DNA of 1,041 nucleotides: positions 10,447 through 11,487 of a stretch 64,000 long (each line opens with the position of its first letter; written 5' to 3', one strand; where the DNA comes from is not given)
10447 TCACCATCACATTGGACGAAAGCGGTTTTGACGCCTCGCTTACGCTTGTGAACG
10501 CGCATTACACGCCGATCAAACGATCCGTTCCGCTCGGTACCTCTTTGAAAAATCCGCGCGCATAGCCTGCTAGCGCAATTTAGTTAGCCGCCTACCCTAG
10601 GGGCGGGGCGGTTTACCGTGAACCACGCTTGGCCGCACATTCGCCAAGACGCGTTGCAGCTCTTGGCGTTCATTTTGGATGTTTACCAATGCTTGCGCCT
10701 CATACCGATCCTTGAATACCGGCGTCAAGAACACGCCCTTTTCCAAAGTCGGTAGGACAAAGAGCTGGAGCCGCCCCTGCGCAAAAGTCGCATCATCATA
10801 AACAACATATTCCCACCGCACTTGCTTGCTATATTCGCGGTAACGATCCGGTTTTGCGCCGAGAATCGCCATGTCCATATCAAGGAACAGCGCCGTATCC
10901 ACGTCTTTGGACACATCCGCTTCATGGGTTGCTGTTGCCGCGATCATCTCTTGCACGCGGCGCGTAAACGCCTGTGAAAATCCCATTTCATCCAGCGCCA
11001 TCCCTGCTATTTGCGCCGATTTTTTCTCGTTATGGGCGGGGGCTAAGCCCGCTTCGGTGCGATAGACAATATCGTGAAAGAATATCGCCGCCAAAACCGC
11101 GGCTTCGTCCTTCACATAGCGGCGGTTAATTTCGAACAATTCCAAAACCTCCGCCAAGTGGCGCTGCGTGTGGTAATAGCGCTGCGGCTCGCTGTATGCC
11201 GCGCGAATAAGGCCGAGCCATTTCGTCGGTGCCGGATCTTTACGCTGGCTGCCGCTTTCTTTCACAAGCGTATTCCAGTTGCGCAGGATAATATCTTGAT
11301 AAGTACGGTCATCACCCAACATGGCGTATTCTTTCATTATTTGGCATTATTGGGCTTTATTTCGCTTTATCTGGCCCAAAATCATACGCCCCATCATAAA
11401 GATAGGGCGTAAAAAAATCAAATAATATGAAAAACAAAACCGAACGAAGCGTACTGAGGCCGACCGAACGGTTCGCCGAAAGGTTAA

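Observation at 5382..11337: Hypothesis: cyclase-like protein, HD hydrolase and paralog array form one nucleotide-signalling or conflict module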

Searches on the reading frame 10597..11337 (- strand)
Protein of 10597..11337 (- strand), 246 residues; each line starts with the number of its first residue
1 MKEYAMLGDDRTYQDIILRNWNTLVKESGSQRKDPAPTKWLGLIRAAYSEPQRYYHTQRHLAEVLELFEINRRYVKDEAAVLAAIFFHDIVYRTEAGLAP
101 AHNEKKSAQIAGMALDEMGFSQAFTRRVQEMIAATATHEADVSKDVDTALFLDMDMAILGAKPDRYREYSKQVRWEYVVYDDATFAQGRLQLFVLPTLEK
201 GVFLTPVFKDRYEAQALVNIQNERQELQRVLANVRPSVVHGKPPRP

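Call 3: search_protein_families(library=pfam, proteins=[window:10597-11337:-], max_evalue=1)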
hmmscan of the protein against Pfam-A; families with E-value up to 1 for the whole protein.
window:10597-11337:- (246 aa): 1 family
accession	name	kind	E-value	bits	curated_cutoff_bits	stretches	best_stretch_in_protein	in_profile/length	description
PF00073.26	Rhv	-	0.16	12.1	20.7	1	129-220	38-126/171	picornavirus capsid protein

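Call 4: search_protein_families(library=ncbifam, proteins=[window:10597-11337:-], max_evalue=1)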
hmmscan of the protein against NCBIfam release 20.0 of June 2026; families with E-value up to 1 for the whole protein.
window:10597-11337:- (246 aa): 0 families

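Call 5: search_protein_families(library=padloc, proteins=[window:10597-11337:-], max_evalue=1)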
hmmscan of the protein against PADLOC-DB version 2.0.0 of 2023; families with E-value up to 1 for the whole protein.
window:10597-11337:- (246 aa): 0 families

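Call 25: search_solved_structures(query=window:10597-11337:-, max_evalue=10, show_alignments=2)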
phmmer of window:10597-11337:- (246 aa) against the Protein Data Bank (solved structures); distinct sequences matched with E-value up to 10: 6.
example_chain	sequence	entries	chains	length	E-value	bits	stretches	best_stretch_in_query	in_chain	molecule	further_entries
2pq7_A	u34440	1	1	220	0.084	16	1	38-133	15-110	Predicted HD superfamily hydrolase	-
7f5p_A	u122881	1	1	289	0.75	12.9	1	36-93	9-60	Peptide Asparaginyl Ligases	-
6idv_A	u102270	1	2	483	1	12.4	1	33-93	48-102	Peptide Asparaginyl Ligases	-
7fa0_A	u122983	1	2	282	1.7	11.7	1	52-93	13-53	Peptide Asparaginyl Ligases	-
7f5j_A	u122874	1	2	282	1.7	11.7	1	52-93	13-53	Peptide Asparaginyl Ligases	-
7f5q_A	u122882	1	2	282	1.7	11.7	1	52-93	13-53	Peptide Asparaginyl Ligases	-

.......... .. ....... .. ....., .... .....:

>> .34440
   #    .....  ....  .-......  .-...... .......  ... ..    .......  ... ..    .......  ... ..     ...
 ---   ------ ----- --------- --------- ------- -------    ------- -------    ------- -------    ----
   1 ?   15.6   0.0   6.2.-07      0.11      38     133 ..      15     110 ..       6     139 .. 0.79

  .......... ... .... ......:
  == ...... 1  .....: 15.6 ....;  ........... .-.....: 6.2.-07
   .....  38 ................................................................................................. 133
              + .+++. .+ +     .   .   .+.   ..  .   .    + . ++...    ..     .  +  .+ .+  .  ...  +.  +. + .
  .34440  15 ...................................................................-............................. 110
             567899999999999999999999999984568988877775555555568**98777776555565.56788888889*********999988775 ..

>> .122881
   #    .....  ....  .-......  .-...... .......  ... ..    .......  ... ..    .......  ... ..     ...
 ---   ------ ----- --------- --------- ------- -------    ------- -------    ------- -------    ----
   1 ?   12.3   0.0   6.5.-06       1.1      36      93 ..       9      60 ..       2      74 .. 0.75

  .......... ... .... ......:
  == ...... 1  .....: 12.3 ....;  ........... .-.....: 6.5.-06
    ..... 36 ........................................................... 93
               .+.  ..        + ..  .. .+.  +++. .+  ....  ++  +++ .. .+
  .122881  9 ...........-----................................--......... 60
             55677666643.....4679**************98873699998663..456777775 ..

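Call 29: find_homologous_proteins(query=window:10597-11337:-, max_evalue=0.001)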
Query window:10597-11337:- (246 aa): 24 proteins with E <= 0.001 among 945 candidates.
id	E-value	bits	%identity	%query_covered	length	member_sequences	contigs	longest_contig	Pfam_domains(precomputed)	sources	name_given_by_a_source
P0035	8.2e-160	548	100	100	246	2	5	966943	-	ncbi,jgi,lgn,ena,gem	-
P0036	2.6e-61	226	54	87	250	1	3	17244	-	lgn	-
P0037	7.8e-61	224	50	91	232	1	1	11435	-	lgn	-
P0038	2.9e-57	212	46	96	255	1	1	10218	-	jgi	jgi:predicted metal-dependent HD superfamily phosphohydrolase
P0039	2.1e-55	206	48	89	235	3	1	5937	-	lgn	-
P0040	7.4e-53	198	47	94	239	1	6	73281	-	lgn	-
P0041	3.6e-52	196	47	88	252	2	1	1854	-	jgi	jgi:predicted metal-dependent HD superfamily phosphohydrolase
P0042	3.9e-42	163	47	77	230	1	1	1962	-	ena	-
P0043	3.2e-41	160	47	76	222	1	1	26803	-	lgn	-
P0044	7.3e-40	155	45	79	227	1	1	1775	-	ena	-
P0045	5.2e-36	143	43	85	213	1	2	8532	-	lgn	-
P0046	2.0e-29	121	41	78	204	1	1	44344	-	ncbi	-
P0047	3.2e-29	120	42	82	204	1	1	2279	-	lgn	-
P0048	1.0e-23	103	37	83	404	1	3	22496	-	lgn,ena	-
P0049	9.0e-21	93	32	91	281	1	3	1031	-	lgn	-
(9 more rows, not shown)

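Call 30: find_encoding_contigs(protein=P0036, flank=10000, max_places=2)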
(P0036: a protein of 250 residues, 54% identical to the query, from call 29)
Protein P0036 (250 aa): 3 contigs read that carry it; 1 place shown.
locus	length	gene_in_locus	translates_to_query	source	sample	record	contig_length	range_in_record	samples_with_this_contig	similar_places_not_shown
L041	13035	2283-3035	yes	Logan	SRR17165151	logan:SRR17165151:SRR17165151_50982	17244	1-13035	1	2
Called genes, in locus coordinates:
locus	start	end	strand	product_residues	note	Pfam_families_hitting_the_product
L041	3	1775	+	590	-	?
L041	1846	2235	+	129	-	-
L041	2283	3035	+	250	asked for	-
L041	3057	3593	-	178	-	-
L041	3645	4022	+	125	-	PF01371:Trp_repressor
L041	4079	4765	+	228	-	PF01634:HisG, PF09084:NMT1 (faint)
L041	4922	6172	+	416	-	PF00108:Thiolase_N, PF22691:Thiolase_C_1 (faint), PF02803:Thiolase_C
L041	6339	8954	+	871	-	PF02737:3HCDH_N, PF03446:NAD_binding_2 (faint), PF00725:3HCDH, PF00378:ECH_1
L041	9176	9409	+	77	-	-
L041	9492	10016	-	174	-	-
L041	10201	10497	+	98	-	-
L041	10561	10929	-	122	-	PF28289:BV97_02767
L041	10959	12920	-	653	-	PF00999:Na_H_Exchanger, PF02254:TrkA_N, PF27452:KefB_C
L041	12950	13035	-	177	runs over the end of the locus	PF02525:Flavodoxin_2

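Call 31: find_encoding_contigs(protein=P0038, flank=10000, max_places=2)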
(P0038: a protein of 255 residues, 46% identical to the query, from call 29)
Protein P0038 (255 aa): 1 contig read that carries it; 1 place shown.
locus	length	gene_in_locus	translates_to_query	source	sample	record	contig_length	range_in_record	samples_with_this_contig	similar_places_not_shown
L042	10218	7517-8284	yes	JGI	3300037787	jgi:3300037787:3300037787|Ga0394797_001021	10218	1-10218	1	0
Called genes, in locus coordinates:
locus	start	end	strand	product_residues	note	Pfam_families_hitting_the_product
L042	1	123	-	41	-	?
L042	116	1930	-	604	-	PF03717:PBP_dimer, PF00905:Transpeptidase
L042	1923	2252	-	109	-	-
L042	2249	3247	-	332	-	PF01795:Methyltransf_5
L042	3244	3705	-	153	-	PF02381:MraZ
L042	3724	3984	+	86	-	-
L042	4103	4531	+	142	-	PF01127:Sdh_cyt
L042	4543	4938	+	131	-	PF01127:Sdh_cyt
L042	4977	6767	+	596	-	PF00890:FAD_binding_2, PF02910:Succ_DH_flav_C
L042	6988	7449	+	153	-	-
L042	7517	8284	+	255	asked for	-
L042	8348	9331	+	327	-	-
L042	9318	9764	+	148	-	-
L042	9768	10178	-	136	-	-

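Call 32: find_encoding_contigs(protein=P0043, flank=10000, max_places=2)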
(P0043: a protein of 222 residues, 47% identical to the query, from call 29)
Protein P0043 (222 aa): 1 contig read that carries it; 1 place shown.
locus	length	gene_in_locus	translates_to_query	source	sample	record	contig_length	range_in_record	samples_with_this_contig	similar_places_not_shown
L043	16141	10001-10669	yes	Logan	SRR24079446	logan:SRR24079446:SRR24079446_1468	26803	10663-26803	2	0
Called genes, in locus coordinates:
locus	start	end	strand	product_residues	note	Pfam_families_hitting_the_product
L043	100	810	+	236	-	PF00072:Response_reg, PF00486:Trans_reg_C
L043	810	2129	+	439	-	PF00672:HAMP, PF00512:HisKA, PF02518:HATPase_c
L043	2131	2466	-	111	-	PF01588:tRNA_bind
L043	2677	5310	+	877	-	PF00989:PAS, PF08448:PAS_4, PF13426:PAS_9, PF08447:PAS_3, PF00989:PAS, PF13426:PAS_9, PF00512:HisKA, PF02518:HATPase_c, +1 more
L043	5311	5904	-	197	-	PF02631:RecX_HTH2 (weak)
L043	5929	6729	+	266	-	PF01061:ABC2_membrane, PF12698:ABC2_membrane_3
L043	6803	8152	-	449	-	PF00749:tRNA-synt_1c, PF19269:Anticodon_2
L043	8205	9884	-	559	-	PF00795:CN_hydrolase, PF02540:NAD_synthase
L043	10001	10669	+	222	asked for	-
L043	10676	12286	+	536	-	PF17767:NAPRTase_N, PF17956:NAPRTase_C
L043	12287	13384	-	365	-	PF01474:DAHP_synth_2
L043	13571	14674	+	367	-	-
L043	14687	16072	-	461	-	PF03486:HI0933_like (faint), PF07992:Pyr_redox_2, PF12831:FAD_oxidored (faint), PF13738:Pyr_redox_3, PF00070:Pyr_redox, PF02852:Pyr_redox_dim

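Call 33: find_encoding_contigs(protein=P0046, flank=10000, max_places=2)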
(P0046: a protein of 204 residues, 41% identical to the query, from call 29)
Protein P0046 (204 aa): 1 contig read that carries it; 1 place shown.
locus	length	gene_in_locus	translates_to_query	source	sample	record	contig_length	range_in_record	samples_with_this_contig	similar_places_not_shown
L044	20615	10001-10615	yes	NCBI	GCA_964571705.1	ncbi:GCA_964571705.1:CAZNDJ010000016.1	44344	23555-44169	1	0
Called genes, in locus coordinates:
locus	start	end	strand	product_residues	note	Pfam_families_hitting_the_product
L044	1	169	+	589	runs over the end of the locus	PF00496:SBP_bac_5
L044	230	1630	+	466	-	PF00528:BPD_transp_1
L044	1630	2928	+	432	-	PF12911:OppC_N (weak), PF00528:BPD_transp_1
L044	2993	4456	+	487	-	-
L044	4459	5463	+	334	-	-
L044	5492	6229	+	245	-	PF13507:GATase_5, PF01965:DJ-1_PfpI (weak), PF07685:GATase_3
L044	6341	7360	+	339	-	PF08240:ADH_N, PF00107:ADH_zinc_N, PF13602:ADH_zinc_N_2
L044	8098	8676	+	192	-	PF00027:cNMP_binding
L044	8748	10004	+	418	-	PF03137:OATP (faint), PF07690:MFS_1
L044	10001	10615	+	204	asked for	-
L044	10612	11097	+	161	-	PF01467:CTP_transf_like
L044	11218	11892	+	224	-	PF00072:Response_reg, PF00486:Trans_reg_C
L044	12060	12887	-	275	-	-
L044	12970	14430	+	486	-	PF01943:Polysacc_synt, PF13440:Polysacc_synt_3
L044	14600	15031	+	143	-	PF22769:DCD, PF00692:dUTPase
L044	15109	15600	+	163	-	PF01467:CTP_transf_like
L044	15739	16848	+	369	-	PF11276:DUF3078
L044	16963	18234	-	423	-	PF01098:FTSW_RODA_SPOVE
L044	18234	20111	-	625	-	PF03717:PBP_dimer, PF00905:Transpeptidase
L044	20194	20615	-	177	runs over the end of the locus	-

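Call 55: search_protein_families(library=phrogs, proteins=[window:10597-11337:-], max_evalue=0.1)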
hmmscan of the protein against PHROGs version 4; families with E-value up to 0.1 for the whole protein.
window:10597-11337:- (246 aa): 1 family
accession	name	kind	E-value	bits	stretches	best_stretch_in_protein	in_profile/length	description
phrog_19425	-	other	1.3e-27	97.9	1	43-230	11-206/207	phosphohydrolase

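Call 66: find_related_loci(query=A6, collection=metagenome_contigs, flank=10000)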
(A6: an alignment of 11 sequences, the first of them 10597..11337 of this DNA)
Query A6 (246 aa) in metagenome_contigs; peptide patterns used: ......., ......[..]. (x = any residue, [..] = any of these).
449 stretches matched a pattern; 19 encode a relative of the query (tblastn E <= 1e-3); 19 distinct loci.
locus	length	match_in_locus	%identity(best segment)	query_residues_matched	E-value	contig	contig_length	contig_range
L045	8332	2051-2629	39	48-235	1e-35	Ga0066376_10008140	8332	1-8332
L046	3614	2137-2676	35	43-227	7e-29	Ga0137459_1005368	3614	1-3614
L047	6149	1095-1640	39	48-237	6e-28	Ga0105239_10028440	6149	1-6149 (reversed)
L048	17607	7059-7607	40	41-227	4e-28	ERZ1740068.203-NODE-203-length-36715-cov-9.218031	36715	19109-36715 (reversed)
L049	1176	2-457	38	85-232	2e-28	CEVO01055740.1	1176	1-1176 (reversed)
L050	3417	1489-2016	41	48-227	2e-27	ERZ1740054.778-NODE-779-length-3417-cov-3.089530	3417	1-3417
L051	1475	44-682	33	17-232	1e-27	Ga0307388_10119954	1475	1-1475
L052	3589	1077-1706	33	17-230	4e-26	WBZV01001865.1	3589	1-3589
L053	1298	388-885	36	16-189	2e-26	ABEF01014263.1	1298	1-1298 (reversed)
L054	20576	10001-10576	36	39-229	3e-24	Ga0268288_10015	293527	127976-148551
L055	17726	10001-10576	36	39-229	3e-24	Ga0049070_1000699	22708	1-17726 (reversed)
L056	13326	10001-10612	37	39-239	3e-22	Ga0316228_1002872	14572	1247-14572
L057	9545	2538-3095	38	39-223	1e-21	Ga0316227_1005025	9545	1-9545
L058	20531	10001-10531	35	48-228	2e-20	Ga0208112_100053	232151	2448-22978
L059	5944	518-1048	40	46-229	3e-19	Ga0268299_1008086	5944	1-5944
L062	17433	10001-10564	29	44-221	3e-16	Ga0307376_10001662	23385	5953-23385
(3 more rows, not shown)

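Call 69: search_protein_families(library=ncbifam, proteins=[L044:10612-11097:+, L062:8897-9442:+, L041:1846-2235:+, L042:6988-7449:+, L042:8348-9331:+, L042:9318-9764:+], max_evalue=0.01)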
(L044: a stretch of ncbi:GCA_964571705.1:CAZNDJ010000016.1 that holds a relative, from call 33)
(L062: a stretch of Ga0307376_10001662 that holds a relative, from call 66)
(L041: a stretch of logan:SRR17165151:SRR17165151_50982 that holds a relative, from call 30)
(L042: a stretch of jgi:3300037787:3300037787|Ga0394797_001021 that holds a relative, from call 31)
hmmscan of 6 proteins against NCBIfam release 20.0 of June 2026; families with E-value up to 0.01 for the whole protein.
L044:10612-11097:+ (161 aa): 6 families
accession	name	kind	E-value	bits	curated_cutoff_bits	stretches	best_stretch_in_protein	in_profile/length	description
TIGR01510.1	coaD_prev_kdtB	equivalog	1.4e-45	155.1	103.3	1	4-156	2-154/155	pantetheine-phosphate adenylyltransferase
TIGR00125.1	cyt_tran_rel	domain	2.8e-10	40.2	27.7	1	11-57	9-59/65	adenylyltransferase/cytidyltransferase family protein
NF000842.0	PRK00071.2-1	equivalog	9.7e-09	35.1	167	1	2-73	3-74/191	nicotinate-nucleotide adenylyltransferase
TIGR00482.1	TIGR00482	equivalog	9.9e-07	29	112.45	1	11-80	7-81/194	nicotinate (nicotinamide) nucleotide adenylyltransferase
TIGR01527.1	arch_NMN_Atrans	equivalog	0.00068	19.2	181.2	1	11-153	9-153/167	nicotinamide-nucleotide adenylyltransferase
NF002243.0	PRK01153.1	subfamily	0.0012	18.5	127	1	11-62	10-64/175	nicotinamide-nucleotide adenylyltransferase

L062:8897-9442:+ (182 aa): 19 families
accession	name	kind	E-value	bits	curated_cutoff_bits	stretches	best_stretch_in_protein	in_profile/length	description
TIGR01510.1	coaD_prev_kdtB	equivalog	3.4e-45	153.8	103.3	1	18-175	2-153/155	pantetheine-phosphate adenylyltransferase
TIGR00125.1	cyt_tran_rel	domain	6.1e-13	48.7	27.7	1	18-71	2-59/65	adenylyltransferase/cytidyltransferase family protein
TIGR00482.1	TIGR00482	equivalog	5.1e-08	33.2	112.45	1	19-76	1-63/194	nicotinate (nicotinamide) nucleotide adenylyltransferase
NF005519.0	PRK07152.1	equivalog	1.1e-06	27.8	315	1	15-76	1-67/361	nicotinate-nucleotide adenylyltransferase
NF000842.0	PRK00071.2-1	equivalog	3.7e-06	26.7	167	1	15-70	2-57/191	nicotinate-nucleotide adenylyltransferase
NF003786.0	PRK05379.1-2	equivalog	3.9e-06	26.3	397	1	12-89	11-91/354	bifunctional nicotinamide-nucleotide adenylyltransferase/Nudix hydroxylase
NF003791.0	PRK05379.2-3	equivalog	5.4e-06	25.8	409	1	15-87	5-80/340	bifunctional nicotinamide-nucleotide adenylyltransferase/Nudix hydroxylase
NF002243.0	PRK01153.1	subfamily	1e-05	25.2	127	1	18-78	3-66/175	nicotinamide-nucleotide adenylyltransferase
NF000840.1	PRK00071.1-3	equivalog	2.2e-05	24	150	1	14-73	5-69/201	nicotinate-nucleotide adenylyltransferase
TIGR01527.1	arch_NMN_Atrans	equivalog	2.5e-05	23.9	181.2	1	18-81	2-71/167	nicotinamide-nucleotide adenylyltransferase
NF003790.0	PRK05379.2-2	equivalog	0.00014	21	403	1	9-77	13-84/354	bifunctional nicotinamide mononucleotide adenylyltransferase/ADP-ribose pyrophosphatase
NF000839.0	PRK00071.1-1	equivalog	0.0003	20.8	187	1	15-75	6-70/219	nicotinate-nucleotide adenylyltransferase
NF003785.0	PRK05379.1-1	equivalog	0.00056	19.2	418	1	18-73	5-63/347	bifunctional nicotinamide-nucleotide adenylyltransferase/Nudix hydroxylase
NF001985.0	PRK00777.1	subfamily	0.0011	19.1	104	1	14-147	3-140/157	pantetheine-phosphate adenylyltransferase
NF003787.0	PRK05379.1-4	equivalog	0.0012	17.9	449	1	12-80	6-77/346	bifunctional nicotinamide-nucleotide adenylyltransferase/Nudix hydroxylase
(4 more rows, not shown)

L041:1846-2235:+ (129 aa): 0 families

L042:6988-7449:+ (153 aa): 0 families

L042:8348-9331:+ (327 aa): 0 families

L042:9318-9764:+ (148 aa): 2 families
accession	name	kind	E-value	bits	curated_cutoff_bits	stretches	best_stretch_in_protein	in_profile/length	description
NF038216.1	ABZJ_00895_fam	subfamily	1.4e-15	57.4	33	1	12-140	4-133/134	ABZJ_00895 family protein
NF033860.0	Wzy_O6_O28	subfamily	0.0036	16.3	75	1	75-140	6-70/385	oligosaccharide repeat unit polymerase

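Call 70: search_protein_families(library=pfam, proteins=[L044:10612-11097:+, L062:8897-9442:+, L041:1846-2235:+, L042:6988-7449:+, L042:8348-9331:+, L042:9318-9764:+, L051:11-1426:+], max_evalue=0.01)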
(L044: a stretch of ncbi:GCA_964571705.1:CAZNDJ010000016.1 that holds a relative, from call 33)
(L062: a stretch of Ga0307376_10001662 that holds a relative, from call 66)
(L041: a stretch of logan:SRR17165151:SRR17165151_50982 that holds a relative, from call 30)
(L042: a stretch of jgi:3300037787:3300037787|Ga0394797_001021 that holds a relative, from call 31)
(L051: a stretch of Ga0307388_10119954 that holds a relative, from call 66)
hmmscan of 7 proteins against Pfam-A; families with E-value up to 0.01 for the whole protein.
L044:10612-11097:+ (161 aa): 2 families
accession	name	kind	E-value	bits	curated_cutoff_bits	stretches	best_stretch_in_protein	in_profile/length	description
PF01467.32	CTP_transf_like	-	1.2e-14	55.1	21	1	11-133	7-132/133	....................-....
PF08218.17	Citrate_ly_lig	-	0.00068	19.8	20.9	0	10-70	8-66/182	Citrate lyase ligase C-terminal domain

L062:8897-9442:+ (182 aa): 2 families
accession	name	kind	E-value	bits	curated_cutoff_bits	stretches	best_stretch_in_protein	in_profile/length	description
PF01467.32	CTP_transf_like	-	1.8e-16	61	21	1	19-149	1-131/133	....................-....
PF08218.17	Citrate_ly_lig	-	0.0016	18.6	20.9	0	25-71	9-53/182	Citrate lyase ligase C-terminal domain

L041:1846-2235:+ (129 aa): 0 families

L042:6988-7449:+ (153 aa): 1 family
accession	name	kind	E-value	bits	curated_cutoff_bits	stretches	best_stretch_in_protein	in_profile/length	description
PF01079.26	Hint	-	0.0014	18.7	29.7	0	91-147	68-124/213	Hint module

L042:8348-9331:+ (327 aa): 0 families

L042:9318-9764:+ (148 aa): 3 families
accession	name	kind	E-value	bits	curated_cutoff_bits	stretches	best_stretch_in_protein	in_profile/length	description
PF04123.18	DUF373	-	0.0032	17.4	28.3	1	11-129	152-268/335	Domain of unknown function (DUF373)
PF25323.1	6TM_PilS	-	0.0038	17.4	27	1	66-126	5-65/189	PilS-like transmembrane domain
PF17555.7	TssN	-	0.0042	17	30.3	1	11-138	29-158/274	Type VI secretion system, TssN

L051:11-1426:+ (472 aa): 2 families
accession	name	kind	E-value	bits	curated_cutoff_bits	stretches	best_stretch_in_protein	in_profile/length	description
PF01467.32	CTP_transf_like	-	1.5e-11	45.1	21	1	308-443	3-132/133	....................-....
PF06574.18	FAD_syn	-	0.0019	18.4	27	1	300-388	4-98/158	FAD synthetase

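Call 89: search_dna_similar(query=window:10597-11337:-, collection=phages, mode=protein, max_rows=8)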
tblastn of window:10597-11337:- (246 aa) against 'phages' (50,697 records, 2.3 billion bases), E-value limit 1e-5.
Records with a match: 14; places in all: 14; records where one place covers at least 80% of the query: 1.
Best place of each record, by identity: <60% 14.
By first word of the organism name: Rhizobium 3; Brevundimonas 3; Acinetobacter 2; Rhodococcus 2; uncultured 2; Bacteriophage 1; Salicola 1.
By host as written in the record: - 5; Brevundimonas pondensis LVF1 2; Rhodococcus erythropolis RIA 643 2; Rhizobium phaseoli sv. phaseoli IE1004 1; Rhizobium etli N731 1; Rhizobium phaseoli IE4771 1; Brevundimonas goettingensis LVF2 1; Salicola sp. PV4 1.
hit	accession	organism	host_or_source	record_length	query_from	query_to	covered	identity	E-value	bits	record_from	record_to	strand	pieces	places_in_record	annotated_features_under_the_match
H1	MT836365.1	Bacteriophage sp.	human fecal samples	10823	15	227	87%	30.2%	2e-13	75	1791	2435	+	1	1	record has no annotation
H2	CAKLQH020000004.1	Acinetobacter phage MD-2021a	not known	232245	37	231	79%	31.3%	4e-14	77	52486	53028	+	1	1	Uncharacterized protein conserved in bacteria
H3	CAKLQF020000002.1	Acinetobacter phage MD-2021a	not known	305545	37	231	79%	31.3%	4e-14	77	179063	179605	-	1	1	Uncharacterized protein conserved in bacteria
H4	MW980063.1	Rhizobium phage RHph_N46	Rhizobium phaseoli sv. phaseoli IE1004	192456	44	223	73%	31.6%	8e-10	64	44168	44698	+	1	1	putative metal-dependent phosphohydrolase protein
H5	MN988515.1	Rhizobium phage RHph_N28_1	Rhizobium etli N731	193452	44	223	73%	31.6%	9e-10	64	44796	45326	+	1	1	putative metal-dependent phosphohydrolase protein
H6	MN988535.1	Rhizobium phage RHph_N42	Rhizobium phaseoli IE4771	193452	44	223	73%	31.6%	9e-10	64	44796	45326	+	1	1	putative metal-dependent phosphohydrolase protein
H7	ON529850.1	Brevundimonas phage vB_BpoS-Gurke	Brevundimonas pondensis LVF1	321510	48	221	71%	31.5%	7e-10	64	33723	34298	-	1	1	hypothetical protein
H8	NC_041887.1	Rhodococcus phage Weasels2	Rhodococcus erythropolis RIA 643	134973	46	235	77%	27.6%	5e-11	68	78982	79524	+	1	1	phosphohydrolase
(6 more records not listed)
